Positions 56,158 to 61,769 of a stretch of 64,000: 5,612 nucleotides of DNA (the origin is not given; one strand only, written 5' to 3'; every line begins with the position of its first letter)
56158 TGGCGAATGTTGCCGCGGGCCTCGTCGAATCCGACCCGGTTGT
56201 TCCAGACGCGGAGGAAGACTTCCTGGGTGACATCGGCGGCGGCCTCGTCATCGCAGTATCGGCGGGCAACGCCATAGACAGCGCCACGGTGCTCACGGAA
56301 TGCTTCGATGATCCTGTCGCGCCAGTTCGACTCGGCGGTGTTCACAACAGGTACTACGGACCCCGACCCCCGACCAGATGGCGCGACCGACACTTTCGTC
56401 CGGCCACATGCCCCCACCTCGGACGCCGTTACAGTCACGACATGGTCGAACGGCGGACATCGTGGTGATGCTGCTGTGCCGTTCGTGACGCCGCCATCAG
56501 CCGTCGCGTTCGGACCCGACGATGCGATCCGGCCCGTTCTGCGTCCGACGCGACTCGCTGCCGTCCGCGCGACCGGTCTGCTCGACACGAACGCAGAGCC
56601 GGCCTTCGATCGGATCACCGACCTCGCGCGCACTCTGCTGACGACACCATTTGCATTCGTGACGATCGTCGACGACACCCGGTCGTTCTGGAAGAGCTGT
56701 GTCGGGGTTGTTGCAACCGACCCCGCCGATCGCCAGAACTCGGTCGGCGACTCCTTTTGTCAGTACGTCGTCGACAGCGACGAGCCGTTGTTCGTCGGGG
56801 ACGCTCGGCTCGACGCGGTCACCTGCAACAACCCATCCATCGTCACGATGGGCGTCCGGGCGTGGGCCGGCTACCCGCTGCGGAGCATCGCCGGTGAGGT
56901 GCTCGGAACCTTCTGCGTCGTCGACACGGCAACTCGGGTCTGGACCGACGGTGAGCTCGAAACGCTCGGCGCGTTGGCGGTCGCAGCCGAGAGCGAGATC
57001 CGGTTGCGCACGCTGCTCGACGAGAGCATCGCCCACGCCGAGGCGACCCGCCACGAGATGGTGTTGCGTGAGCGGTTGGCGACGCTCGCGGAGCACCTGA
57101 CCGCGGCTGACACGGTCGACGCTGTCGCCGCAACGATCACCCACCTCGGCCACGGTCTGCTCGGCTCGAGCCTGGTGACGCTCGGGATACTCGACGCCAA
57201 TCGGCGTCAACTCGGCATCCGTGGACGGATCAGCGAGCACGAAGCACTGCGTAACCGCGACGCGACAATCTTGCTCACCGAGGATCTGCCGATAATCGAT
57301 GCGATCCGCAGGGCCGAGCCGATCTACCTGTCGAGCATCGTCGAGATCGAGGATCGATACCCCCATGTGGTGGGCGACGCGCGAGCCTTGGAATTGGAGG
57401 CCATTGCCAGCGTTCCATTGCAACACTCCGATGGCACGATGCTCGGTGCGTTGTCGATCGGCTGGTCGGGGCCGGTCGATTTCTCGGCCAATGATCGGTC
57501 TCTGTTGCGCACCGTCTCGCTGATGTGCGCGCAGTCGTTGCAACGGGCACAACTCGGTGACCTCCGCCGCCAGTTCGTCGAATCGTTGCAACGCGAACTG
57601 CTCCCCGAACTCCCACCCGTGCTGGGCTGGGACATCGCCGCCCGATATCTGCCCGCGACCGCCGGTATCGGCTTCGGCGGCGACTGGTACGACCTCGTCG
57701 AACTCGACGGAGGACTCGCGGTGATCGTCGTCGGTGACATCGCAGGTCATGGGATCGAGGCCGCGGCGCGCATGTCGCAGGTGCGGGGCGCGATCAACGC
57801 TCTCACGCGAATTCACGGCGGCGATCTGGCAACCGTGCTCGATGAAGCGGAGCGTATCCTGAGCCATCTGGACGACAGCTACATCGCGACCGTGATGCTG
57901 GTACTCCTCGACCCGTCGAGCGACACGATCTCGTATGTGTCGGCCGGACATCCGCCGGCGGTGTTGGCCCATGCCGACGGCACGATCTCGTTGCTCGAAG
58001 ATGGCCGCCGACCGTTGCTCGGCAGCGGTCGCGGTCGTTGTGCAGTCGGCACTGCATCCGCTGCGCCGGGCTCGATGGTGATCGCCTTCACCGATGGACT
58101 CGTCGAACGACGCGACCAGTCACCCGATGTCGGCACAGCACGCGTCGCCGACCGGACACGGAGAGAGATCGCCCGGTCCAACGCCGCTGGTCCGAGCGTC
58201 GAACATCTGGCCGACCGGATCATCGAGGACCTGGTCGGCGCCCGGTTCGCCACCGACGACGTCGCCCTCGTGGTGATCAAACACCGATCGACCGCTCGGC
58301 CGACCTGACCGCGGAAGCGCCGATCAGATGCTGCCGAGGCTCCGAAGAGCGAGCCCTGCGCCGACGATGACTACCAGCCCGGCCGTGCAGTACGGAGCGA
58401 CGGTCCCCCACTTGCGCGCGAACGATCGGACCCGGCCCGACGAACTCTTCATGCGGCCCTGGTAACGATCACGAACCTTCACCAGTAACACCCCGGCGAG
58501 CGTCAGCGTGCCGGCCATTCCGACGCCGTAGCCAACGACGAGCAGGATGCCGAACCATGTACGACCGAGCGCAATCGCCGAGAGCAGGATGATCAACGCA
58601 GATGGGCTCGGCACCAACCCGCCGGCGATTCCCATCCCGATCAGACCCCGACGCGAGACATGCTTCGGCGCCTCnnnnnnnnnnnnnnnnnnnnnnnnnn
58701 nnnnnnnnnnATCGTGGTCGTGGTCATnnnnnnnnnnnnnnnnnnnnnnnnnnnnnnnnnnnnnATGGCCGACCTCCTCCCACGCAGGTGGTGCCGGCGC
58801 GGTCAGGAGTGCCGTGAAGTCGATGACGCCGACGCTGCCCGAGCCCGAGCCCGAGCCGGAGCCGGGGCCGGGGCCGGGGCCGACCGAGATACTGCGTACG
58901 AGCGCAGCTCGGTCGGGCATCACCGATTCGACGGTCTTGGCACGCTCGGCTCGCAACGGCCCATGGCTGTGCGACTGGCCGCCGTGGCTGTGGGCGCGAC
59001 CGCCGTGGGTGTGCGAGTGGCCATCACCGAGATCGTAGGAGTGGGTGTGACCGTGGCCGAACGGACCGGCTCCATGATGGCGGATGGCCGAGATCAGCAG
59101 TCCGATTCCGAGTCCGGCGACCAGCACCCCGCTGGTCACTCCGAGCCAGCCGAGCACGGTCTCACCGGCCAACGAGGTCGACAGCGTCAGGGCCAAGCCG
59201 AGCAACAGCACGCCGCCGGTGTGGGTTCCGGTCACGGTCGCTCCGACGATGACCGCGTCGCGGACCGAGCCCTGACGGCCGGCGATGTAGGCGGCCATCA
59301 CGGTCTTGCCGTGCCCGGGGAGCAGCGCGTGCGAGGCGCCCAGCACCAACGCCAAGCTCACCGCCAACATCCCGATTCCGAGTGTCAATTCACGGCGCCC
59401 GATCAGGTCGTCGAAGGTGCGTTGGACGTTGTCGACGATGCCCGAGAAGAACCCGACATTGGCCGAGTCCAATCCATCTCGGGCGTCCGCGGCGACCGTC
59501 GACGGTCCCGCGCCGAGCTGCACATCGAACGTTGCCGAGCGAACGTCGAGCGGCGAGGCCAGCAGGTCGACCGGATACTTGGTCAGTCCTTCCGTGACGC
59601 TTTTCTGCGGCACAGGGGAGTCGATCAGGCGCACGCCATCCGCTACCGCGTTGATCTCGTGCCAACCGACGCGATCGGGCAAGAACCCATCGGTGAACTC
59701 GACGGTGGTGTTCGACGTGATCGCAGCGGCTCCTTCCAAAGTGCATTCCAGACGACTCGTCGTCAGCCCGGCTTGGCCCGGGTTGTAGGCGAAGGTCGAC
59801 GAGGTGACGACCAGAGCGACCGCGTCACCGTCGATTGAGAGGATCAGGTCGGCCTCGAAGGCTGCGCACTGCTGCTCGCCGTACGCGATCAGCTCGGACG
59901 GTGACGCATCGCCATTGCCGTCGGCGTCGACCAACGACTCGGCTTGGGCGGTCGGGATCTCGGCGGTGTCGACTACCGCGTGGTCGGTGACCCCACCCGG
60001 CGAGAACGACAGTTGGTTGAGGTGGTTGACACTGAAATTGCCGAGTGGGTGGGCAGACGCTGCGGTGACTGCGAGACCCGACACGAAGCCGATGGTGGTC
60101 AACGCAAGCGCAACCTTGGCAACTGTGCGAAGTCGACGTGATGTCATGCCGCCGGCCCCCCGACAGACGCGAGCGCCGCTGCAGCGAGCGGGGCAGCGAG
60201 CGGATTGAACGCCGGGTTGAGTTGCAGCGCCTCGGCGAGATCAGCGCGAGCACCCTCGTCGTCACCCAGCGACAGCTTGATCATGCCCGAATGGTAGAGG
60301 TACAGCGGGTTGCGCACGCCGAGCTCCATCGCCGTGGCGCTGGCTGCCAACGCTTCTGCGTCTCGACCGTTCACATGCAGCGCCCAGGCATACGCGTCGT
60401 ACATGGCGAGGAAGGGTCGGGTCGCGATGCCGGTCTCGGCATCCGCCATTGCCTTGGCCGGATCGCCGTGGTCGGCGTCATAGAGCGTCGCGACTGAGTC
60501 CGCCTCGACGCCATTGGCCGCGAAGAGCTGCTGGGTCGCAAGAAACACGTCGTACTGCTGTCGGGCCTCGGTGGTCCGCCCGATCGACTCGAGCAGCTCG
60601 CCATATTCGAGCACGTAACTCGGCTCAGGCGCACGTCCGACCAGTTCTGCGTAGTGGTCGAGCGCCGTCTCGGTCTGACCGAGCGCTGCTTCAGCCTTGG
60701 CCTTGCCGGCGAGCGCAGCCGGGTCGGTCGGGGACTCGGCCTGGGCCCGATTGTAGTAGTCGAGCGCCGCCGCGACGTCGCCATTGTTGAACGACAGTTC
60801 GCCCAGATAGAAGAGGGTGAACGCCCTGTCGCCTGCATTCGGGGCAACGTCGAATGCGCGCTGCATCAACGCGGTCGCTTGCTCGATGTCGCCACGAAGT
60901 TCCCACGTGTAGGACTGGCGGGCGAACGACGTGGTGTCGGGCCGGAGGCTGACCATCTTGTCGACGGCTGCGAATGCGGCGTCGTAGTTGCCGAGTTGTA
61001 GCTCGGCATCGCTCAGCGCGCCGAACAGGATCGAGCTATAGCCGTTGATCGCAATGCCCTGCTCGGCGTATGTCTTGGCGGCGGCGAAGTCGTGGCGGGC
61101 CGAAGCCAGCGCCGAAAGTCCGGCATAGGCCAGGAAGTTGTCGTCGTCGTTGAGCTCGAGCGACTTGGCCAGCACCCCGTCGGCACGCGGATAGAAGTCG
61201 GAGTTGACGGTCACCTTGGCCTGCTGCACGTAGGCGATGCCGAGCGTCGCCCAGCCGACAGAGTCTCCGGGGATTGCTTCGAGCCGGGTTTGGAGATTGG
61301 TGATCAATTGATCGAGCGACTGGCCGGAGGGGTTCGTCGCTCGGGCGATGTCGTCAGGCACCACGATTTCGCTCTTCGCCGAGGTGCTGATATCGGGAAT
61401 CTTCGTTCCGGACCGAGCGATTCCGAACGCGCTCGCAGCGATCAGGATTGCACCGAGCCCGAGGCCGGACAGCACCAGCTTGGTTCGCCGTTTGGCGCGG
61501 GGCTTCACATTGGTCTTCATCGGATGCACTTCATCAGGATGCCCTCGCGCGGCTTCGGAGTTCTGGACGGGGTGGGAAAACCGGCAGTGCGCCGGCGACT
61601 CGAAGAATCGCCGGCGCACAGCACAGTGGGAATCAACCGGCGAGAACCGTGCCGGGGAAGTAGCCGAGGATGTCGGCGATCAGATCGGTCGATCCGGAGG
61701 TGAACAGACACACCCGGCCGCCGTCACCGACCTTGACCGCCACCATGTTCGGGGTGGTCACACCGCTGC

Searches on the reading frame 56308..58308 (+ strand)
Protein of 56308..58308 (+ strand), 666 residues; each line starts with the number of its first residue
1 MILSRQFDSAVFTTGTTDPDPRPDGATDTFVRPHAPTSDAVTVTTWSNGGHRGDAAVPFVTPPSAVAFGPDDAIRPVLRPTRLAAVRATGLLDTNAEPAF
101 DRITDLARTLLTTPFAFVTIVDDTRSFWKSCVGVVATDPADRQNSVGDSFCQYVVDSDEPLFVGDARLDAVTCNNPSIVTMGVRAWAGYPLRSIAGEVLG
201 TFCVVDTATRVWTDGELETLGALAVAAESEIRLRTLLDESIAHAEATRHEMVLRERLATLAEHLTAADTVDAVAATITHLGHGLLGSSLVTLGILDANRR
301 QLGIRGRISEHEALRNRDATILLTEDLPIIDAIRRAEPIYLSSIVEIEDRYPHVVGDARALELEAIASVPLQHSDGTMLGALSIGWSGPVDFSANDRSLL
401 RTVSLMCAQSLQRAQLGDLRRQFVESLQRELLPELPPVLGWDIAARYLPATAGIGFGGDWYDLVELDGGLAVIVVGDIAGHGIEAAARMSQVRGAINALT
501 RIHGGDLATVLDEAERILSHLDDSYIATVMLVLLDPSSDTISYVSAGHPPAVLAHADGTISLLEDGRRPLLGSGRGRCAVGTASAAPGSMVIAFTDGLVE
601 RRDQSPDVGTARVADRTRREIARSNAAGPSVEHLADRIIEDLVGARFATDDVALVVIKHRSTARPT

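Call 42: search_protein_families(library=pfam, proteins=[window:56308-58308:+], max_evalue=0.001)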
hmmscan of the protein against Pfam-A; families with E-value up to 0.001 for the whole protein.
window:56308-58308:+ (666 aa): 3 families
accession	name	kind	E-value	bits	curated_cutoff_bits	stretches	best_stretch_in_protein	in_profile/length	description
PF07228.17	SpoIIE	-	2.6e-38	132.3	25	1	469-659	3-191/192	Stage II sporulation protein E (SpoIIE)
PF13185.12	GAF_2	-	1.9e-21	77.2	28.6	2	268-411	2-135/136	GAF domain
PF01590.32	GAF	-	1.7e-20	74.3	22.4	2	97-230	3-132/133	GAF domain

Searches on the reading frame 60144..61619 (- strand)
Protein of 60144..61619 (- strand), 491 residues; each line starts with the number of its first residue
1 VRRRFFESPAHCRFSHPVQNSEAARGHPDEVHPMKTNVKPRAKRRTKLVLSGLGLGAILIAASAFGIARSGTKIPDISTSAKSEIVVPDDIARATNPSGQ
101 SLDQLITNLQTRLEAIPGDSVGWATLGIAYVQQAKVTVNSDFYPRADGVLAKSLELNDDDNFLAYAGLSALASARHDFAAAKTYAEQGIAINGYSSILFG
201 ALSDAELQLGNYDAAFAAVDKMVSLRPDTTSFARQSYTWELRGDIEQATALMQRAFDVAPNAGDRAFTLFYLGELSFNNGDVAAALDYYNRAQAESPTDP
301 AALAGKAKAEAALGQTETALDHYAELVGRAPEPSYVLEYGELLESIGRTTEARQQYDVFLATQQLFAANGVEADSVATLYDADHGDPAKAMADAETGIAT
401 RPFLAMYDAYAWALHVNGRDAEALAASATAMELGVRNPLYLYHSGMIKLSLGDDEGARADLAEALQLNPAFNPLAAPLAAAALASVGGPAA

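Call 42: search_protein_families(library=pfam, proteins=[window:60144-61619:-], max_evalue=0.001)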
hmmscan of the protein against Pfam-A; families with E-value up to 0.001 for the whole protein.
window:60144-61619:- (491 aa): 14 families
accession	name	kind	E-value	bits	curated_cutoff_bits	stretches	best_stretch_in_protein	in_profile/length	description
PF07719.23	TPR_2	-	2.2e-14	52.7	27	1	266-299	1-34/34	Tetratricopeptide repeat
PF13428.12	TPR_14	-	5.1e-14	51.8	23.5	1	269-308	4-43/44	Tetratricopeptide repeat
PF13432.12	TPR_16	-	8.8e-12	45.7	32.7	2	243-300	11-65/65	Tetratricopeptide repeat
PF13181.12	TPR_8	-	2.6e-11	43.2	25.7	0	441-470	4-33/34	Tetratricopeptide repeat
PF23914.1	TPR_CcmH_CycH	-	2e-10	41.2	42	1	94-228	24-153/158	Cytochrome c-type biogenesis protein H TPR domain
PF00515.34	TPR_1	-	1.2e-09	38.1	27.8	0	267-298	2-33/34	Tetratricopeptide repeat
PF14559.12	TPR_19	-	6.6e-07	30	25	1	279-334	4-60/68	Tetratricopeptide repeat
PF13174.12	TPR_6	-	1.5e-06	28.9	26.3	0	269-297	3-31/33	Tetratricopeptide repeat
PF13371.12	TPR_9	-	2.4e-06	27.9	35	0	208-266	7-66/73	Tetratricopeptide repeat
PF11846.14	Wzy_C_2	-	3.3e-06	27.6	28.5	0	378-431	120-173/191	Virulence factor membrane-bound polymerase, C-terminal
PF13424.12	TPR_12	-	9.9e-06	26.1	30.1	0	242-292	16-71/77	Tetratricopeptide repeat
PF13429.12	TPR_15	-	7.7e-05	22.7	26.2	0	243-354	160-269/280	Tetratricopeptide repeat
PF13431.12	TPR_17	-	8.6e-05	23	24.4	0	289-320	2-33/34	Tetratricopeptide repeat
PF25062.1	ARM_TT21_N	-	0.00031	21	40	0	241-331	112-199/222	Tetratricopeptide repeat protein 21 N-terminal ARM repeat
